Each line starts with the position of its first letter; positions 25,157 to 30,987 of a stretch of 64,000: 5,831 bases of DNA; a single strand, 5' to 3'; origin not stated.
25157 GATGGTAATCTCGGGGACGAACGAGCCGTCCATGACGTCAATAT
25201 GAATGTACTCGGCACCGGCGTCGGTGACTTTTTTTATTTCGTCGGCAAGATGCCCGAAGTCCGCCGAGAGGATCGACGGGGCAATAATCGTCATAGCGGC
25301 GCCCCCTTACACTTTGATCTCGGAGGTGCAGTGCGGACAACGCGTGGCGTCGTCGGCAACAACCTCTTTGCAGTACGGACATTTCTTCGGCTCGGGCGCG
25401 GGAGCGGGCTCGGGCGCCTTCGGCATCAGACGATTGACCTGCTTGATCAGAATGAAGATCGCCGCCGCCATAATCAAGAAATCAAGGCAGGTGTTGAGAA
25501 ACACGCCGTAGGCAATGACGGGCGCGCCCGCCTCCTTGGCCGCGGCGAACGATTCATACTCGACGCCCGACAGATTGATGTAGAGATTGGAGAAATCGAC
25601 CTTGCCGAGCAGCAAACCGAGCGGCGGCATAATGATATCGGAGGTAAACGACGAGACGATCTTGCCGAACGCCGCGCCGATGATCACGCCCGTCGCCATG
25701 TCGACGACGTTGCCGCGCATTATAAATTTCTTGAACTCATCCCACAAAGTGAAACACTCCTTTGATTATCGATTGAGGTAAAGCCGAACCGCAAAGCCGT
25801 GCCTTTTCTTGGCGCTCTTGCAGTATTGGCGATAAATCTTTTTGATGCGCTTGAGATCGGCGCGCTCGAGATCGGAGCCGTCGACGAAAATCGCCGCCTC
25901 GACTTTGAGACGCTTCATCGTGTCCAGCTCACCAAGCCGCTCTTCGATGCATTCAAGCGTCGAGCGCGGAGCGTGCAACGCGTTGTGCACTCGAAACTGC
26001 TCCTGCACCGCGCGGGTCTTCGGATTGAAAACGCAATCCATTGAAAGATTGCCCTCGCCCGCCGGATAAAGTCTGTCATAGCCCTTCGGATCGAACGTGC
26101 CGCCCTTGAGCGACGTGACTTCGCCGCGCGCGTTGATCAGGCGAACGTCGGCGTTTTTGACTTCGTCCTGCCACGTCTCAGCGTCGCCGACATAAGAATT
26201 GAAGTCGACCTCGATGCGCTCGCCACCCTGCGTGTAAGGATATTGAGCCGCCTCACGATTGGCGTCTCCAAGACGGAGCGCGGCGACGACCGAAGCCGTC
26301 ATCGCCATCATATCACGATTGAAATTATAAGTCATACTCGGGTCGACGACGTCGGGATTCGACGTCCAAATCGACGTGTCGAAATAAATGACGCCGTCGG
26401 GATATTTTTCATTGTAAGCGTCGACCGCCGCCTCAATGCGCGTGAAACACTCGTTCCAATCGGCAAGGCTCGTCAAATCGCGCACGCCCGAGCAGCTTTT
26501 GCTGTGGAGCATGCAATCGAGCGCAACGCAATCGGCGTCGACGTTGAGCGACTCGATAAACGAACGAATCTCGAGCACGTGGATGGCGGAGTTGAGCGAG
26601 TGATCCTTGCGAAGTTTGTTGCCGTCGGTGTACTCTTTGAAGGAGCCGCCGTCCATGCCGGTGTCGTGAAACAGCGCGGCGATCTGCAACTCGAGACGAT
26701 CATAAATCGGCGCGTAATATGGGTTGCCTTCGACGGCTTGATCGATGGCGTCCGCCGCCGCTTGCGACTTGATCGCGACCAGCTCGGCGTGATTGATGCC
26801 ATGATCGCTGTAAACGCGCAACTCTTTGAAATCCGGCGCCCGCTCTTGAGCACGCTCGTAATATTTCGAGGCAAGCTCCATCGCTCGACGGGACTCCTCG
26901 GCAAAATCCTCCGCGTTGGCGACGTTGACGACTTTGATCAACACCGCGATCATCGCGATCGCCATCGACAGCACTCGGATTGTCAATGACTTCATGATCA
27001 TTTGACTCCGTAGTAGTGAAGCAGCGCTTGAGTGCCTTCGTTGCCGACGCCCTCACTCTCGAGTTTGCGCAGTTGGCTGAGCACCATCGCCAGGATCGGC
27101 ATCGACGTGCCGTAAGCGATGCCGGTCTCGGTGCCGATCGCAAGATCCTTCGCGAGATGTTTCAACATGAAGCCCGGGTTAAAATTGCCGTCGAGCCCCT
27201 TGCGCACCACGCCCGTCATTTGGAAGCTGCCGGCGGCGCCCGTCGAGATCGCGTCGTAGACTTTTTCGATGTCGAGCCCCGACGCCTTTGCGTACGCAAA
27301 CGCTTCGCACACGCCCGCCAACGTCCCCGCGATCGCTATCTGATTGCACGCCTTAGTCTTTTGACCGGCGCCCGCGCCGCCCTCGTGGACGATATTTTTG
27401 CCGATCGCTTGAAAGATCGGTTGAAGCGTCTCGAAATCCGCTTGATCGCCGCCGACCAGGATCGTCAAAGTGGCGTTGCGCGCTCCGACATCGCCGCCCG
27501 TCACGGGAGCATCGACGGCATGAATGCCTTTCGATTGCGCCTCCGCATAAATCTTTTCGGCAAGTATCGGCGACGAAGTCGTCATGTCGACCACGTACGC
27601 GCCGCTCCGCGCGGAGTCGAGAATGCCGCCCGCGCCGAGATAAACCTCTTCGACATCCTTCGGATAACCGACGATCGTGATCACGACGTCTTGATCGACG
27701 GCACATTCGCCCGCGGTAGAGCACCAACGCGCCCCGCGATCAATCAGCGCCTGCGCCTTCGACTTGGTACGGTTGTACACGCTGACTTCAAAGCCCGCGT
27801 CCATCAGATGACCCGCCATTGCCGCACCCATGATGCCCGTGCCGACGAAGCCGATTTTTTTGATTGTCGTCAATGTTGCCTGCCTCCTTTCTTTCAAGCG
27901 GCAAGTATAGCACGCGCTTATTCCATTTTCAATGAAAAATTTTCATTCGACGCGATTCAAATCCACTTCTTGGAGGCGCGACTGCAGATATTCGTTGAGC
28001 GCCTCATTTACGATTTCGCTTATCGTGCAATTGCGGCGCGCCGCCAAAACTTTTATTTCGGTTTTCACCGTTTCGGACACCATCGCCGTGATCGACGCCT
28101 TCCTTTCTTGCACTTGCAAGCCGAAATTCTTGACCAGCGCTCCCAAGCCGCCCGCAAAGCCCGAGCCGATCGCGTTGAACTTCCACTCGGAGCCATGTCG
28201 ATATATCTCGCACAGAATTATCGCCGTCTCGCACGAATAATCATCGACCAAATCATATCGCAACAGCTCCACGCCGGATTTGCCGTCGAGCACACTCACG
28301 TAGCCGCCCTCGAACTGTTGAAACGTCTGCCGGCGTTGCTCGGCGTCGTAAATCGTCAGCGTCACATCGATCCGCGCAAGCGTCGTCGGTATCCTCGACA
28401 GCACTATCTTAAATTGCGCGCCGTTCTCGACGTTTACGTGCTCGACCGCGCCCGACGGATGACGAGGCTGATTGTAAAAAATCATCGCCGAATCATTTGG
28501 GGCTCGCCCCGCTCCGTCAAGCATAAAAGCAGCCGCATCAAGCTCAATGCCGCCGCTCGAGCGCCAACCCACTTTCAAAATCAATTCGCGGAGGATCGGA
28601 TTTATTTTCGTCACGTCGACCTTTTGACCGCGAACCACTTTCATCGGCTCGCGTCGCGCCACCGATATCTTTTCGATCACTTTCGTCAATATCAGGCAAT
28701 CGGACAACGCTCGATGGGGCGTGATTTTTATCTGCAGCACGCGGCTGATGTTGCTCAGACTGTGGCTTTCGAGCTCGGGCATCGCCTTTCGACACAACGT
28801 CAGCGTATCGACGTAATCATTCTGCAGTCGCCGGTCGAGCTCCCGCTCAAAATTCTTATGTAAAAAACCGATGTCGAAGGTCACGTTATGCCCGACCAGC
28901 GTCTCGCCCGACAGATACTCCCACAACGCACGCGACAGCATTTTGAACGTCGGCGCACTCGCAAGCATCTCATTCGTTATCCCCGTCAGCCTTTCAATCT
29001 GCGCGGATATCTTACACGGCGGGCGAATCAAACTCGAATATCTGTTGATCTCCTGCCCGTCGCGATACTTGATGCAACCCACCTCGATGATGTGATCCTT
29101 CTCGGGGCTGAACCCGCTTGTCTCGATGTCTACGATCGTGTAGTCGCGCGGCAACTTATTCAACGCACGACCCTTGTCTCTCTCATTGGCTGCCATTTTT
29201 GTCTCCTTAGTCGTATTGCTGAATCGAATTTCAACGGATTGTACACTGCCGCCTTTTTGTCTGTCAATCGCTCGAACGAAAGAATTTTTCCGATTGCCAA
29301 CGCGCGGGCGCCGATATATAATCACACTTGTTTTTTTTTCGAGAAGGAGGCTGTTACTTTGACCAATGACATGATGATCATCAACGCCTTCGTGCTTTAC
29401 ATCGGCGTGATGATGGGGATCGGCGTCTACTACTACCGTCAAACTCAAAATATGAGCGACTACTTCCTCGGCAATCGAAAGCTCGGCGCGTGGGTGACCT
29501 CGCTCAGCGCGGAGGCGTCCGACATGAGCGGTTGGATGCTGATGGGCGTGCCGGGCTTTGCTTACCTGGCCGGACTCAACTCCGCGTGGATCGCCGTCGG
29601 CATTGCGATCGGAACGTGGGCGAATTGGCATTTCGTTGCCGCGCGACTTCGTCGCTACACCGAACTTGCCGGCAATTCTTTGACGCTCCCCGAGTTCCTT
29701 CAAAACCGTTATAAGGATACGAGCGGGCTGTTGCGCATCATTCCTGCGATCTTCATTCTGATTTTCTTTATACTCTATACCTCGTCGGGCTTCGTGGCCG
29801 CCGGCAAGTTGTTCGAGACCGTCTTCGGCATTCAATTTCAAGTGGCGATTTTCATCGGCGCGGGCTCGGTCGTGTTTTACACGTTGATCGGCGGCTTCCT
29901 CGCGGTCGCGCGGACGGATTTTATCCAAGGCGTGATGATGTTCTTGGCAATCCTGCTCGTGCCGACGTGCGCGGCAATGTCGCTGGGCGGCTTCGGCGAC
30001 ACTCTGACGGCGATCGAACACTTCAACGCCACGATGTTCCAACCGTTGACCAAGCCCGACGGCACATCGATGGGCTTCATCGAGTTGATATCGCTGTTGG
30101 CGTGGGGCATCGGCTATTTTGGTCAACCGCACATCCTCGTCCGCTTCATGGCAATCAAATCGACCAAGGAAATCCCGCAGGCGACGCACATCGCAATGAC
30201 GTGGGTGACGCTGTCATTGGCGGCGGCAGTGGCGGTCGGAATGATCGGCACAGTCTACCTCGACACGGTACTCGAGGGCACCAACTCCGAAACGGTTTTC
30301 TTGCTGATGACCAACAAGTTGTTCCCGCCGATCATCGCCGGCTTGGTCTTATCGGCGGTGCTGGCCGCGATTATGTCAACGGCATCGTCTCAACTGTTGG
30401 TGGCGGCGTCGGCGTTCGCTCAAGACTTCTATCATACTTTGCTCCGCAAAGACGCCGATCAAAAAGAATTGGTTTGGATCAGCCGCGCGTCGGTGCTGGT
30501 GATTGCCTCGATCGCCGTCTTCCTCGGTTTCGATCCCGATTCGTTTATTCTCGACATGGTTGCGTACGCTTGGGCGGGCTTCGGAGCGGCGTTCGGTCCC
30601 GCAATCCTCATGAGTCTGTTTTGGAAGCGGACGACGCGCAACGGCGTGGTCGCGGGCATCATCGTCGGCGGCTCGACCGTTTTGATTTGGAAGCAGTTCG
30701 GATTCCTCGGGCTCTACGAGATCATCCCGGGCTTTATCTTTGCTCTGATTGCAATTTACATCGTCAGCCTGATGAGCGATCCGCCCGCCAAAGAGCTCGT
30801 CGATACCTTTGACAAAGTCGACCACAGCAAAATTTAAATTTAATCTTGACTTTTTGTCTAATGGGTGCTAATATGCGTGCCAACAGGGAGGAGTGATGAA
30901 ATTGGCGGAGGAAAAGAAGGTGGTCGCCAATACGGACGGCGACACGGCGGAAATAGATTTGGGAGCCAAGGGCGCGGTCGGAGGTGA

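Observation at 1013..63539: Hyper-abundant 12-bp palindrome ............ scattered through coding sequence in all three reading phases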

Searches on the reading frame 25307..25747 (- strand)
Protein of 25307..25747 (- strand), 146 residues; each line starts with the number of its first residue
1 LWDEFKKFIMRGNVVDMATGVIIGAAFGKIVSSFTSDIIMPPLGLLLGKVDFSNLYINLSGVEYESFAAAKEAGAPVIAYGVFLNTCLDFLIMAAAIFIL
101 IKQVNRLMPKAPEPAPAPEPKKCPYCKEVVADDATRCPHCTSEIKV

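Call 50: search_protein_families(library=pfam, proteins=[window:25307-25747:-], max_evalue=0.00001)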
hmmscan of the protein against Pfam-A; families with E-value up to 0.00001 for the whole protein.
window:25307-25747:- (146 aa): 1 family
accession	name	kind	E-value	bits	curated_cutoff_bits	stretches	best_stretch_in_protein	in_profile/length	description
PF01741.23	MscL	-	7.5e-42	143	27.4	1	1-129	1-118/123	Large-conductance mechanosensitive channel, MscL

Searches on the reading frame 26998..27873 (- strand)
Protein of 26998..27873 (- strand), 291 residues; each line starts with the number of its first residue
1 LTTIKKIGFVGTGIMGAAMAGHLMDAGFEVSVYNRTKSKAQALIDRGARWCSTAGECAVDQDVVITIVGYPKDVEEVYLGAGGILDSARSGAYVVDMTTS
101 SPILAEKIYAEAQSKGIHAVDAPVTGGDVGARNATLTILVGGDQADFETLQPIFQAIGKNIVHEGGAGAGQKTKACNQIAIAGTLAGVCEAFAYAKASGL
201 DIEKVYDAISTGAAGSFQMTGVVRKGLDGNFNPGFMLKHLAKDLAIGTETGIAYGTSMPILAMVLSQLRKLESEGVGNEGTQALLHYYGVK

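Call 53: search_protein_families(library=pfam, proteins=[window:26998-27873:-], max_evalue=0.00001)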
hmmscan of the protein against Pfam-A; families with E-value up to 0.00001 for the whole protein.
window:26998-27873:- (291 aa): 4 families
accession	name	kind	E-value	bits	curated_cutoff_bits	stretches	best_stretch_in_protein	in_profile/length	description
PF03446.21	NAD_binding_2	-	3.6e-54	183.5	21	1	6-164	1-159/161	NAD binding domain of 6-phosphogluconate dehydrogenase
PF14833.11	NAD_binding_11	-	6.3e-29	101.2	30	1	168-288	1-122/122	NAD-binding of NADP-dependent 3-hydroxyisobutyrate dehydrogenase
PF03807.23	F420_oxidored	-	1.8e-09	38.5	21.6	1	6-98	1-92/94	NADP oxidoreductase coenzyme F420-dependent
PF01488.26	Shikimate_DH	-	2.8e-06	27.9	24.3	1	5-69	13-84/138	Shikimate / quinate 5-dehydrogenase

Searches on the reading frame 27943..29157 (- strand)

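Call 53: search_protein_families(library=pfam, proteins=[window:27943-29157:-], max_evalue=0.00001)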
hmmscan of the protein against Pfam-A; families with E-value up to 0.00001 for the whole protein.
window:27943-29157:- (404 aa): 4 families
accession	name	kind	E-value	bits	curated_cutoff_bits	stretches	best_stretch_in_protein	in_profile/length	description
PF02342.23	TerD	-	8e-53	179.1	25.3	1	172-345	3-187/187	TerD domain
PF00929.31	RNase_T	-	8.2e-32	111.4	24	1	8-160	2-163/164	Exonuclease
PF13482.12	RNase_H_2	-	4e-07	30.6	22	1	9-146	3-118/165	RNase_H superfamily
PF21432.3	56B_RHH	-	3.5e-06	27.3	27.2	1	365-392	4-31/32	56B-like, Ribbon-helix-helix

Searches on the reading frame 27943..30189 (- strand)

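Call 9: search_protein_families(library=ncbifam, proteins=[window:27943-30189:-])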
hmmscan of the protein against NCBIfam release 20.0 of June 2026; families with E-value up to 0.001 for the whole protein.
window:27943-30189:- (748 aa): 27 families (the best 25 are shown)
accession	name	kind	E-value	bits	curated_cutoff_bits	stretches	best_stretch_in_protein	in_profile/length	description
NF005289.0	PRK06807.1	equivalog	2.9e-42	145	335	1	345-538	5-198/313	3'-5' exonuclease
NF005906.0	PRK07883.1-4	equivalog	3.3e-39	134.7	495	1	350-508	8-167/563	DEDD exonuclease domain-containing protein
TIGR01407.1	dinG_rel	hypoth_equivalog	8.4e-39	133.5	547.7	1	350-500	2-153/889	putative DnaQ family exonuclease/DinG family helicase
NF001688.0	PRK00448.1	equivalog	1.9e-38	131.8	873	1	329-509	408-585/1445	PolC-type DNA polymerase III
TIGR01405.1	polC_Gram_pos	equivalog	2.4e-36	124.9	1043.45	1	330-509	175-351/1211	DNA polymerase III subunit alpha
NF005981.0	PRK08074.1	equivalog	2e-35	122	789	1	349-507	4-164/931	ATP-dependent DNA helicase DinG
NF005907.0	PRK07883.1-5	equivalog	2.9e-35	121.7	454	1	349-505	29-188/584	DEDD exonuclease domain-containing protein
NF006316.0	PRK08517.1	equivalog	6.8e-34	117.4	247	1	349-507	71-228/270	3'-5' exonuclease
NF005905.0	PRK07883.1-3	equivalog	2.1e-33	115.8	508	1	350-505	26-184/581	DEDD exonuclease domain-containing protein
TIGR00573.1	dnaq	subfamily_domain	3e-28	98.8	71.5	1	350-506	9-171/217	exonuclease, DNA polymerase III, epsilon subunit family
NF005836.0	PRK07740.1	equivalog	1.4e-27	96.7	261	1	331-505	44-219/244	hypothetical protein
NF005904.0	PRK07883.1-2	equivalog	4.1e-26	91.4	969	1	340-504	22-189/584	DEDD exonuclease domain-containing protein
NF004719.0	PRK06063.1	equivalog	3.5e-24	85.3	389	1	337-511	5-179/331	DEDDh family exonuclease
TIGR01406.1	dnaQ_proteo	equivalog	3.9e-23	82.3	222.7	1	352-517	4-177/231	DNA polymerase III subunit epsilon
NF005569.0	PRK07246.1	equivalog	6.5e-23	81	794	1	345-500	4-158/820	bifunctional DnaQ family exonuclease/ATP-dependent helicase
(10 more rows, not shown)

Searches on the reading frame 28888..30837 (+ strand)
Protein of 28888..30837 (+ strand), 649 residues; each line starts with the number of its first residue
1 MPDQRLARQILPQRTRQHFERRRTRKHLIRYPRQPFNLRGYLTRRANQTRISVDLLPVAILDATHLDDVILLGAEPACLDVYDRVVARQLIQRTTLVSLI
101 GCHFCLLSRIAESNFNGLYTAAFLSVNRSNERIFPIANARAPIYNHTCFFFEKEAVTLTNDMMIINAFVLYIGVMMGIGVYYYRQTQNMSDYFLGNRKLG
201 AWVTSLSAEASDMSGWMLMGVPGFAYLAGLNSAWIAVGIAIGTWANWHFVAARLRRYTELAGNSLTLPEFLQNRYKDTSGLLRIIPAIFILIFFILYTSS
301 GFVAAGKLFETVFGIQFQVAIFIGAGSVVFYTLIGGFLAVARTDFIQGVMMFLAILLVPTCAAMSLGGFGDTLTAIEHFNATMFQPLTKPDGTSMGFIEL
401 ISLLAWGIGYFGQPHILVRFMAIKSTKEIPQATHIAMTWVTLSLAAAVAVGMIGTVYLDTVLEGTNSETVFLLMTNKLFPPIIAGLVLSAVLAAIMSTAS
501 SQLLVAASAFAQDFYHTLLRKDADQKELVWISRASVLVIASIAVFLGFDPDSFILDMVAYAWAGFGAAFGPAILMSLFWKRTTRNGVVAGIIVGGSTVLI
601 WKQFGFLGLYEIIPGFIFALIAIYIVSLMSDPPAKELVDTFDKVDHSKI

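Call 9: search_protein_families(library=ncbifam, proteins=[window:28888-30837:+])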
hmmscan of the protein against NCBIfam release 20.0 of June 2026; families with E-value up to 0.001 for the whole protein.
window:28888-30837:+ (649 aa): 11 families
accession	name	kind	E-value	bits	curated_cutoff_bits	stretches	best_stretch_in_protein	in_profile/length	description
TIGR02121.1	Na_Pro_sym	equivalog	4.9e-194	645.6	515.5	1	163-646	2-485/488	sodium/proline symporter PutP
NF011948.0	PRK15419.1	equivalog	8.5e-158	526.3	955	1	164-646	7-489/502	sodium/proline symporter PutP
TIGR00813.1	sss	superfamily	6.4e-94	315.3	184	1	192-594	1-411/411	sodium/solute symporter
TIGR02119.1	panF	equivalog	5.9e-65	220.1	328.05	1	164-630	3-468/471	sodium/pantothenate symporter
TIGR03648.1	Na_symport_lg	subfamily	3.1e-40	138.1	320.75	2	479-597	358-476/547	VC_2705 family sodium/solute symporter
NF006903.2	PRK09395.1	subfamily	7.7e-28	97.2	750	1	160-599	33-476/552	cation/acetate symporter ActP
NF058657.1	MncbAcdTpMctC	equivalog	1.8e-26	92.7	670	1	159-600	3-451/527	monocarboxylic acid transporter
NF009135.0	PRK12488.1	subfamily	9e-26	90.5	850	1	161-596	31-470/549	cation/acetate symporter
NF007790.0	PRK10484.1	equivalog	1.3e-25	90.2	401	1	162-626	3-479/527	solute:sodium symporter family transporter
TIGR02711.1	symport_actP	equivalog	1.8e-24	86.4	1099.25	1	162-601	32-475/549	cation/acetate symporter ActP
NF046076.1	monocarbox_MctP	equivalog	1.9e-12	46.6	625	1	164-596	4-432/481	monocarboxylate uptake permease MctP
